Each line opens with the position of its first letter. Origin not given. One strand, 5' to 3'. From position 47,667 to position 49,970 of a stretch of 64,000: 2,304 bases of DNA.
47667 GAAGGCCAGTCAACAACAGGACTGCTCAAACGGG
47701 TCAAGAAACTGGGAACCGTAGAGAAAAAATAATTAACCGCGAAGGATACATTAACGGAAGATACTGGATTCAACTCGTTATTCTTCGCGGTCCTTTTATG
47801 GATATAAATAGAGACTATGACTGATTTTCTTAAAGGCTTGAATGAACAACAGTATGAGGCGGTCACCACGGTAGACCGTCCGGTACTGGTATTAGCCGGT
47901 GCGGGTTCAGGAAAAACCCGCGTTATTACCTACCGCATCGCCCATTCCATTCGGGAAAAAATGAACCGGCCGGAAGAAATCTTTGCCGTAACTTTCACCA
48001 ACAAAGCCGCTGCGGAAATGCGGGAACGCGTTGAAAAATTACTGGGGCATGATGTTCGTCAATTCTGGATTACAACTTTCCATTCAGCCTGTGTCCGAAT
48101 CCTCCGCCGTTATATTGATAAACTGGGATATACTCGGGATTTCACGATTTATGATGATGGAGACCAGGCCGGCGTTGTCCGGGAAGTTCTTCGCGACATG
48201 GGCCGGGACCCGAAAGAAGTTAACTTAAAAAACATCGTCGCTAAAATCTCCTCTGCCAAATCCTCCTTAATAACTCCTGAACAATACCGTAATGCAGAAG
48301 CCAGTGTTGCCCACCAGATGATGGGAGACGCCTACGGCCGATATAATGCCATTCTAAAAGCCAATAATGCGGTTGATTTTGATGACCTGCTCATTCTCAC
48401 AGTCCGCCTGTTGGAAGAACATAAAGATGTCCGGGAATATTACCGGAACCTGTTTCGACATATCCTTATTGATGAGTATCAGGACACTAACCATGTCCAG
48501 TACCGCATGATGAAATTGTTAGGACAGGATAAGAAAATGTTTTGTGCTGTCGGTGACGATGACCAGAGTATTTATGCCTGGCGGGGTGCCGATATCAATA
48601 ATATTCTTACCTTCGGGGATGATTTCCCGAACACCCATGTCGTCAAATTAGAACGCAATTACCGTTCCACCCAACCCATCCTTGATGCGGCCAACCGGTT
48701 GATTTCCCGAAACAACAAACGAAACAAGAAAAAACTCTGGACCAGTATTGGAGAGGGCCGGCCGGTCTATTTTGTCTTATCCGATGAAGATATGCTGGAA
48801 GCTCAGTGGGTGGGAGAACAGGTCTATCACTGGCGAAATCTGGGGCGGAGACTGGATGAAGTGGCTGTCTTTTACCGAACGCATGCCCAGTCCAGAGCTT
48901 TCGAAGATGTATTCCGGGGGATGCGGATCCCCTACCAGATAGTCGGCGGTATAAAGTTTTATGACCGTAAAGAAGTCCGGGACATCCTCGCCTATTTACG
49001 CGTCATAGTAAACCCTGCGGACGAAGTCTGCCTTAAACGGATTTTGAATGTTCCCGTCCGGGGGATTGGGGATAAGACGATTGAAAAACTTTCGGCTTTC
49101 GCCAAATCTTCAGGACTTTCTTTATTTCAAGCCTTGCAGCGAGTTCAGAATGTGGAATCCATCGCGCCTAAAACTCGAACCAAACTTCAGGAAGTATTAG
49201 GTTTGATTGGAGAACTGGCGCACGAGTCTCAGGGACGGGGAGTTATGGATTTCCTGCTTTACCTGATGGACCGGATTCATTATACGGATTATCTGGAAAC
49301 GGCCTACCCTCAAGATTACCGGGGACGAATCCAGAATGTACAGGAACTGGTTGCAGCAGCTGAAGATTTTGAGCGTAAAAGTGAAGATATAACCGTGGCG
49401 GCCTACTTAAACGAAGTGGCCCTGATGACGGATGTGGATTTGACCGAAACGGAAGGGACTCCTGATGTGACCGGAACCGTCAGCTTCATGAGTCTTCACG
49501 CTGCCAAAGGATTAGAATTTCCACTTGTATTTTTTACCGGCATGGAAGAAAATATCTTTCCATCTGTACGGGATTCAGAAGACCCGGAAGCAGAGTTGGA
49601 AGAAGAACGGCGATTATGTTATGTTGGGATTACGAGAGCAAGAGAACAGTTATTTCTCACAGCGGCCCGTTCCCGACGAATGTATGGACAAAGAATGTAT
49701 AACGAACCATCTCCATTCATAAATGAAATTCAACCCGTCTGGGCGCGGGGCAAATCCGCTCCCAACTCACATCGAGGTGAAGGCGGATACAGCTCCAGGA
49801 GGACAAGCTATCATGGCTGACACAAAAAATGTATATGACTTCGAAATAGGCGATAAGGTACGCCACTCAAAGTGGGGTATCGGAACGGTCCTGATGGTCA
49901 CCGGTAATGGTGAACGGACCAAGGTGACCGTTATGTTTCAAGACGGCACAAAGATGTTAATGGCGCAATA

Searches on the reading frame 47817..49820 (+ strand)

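Call 56: search_protein_families(library=pfam, proteins=[window:47817-49820:+], max_evalue=0.00001)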
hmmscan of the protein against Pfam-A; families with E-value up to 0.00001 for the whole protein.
window:47817-49820:+ (667 aa): 5 families
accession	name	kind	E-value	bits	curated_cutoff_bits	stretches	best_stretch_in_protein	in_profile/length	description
PF00580.27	UvrD-helicase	-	3.5e-92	309.3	23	1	8-271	1-271/271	UvrD/REP helicase N-terminal domain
PF13361.12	UvrD_C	-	7e-73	246.5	25.6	1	276-618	1-349/350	UvrD-like helicase C-terminal domain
PF13245.12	AAA_19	-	5.9e-24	85.2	25.1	1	12-254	1-132/134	AAA domain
PF13538.12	UvrD_C_2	-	1.2e-08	35.1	27.4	1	557-614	4-51/52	UvrD-like helicase C-terminal domain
PF01443.25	Viral_helicase1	-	6.5e-07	29.8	21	0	557-613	179-225/228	Viral superfamily 1 RNA helicase core domain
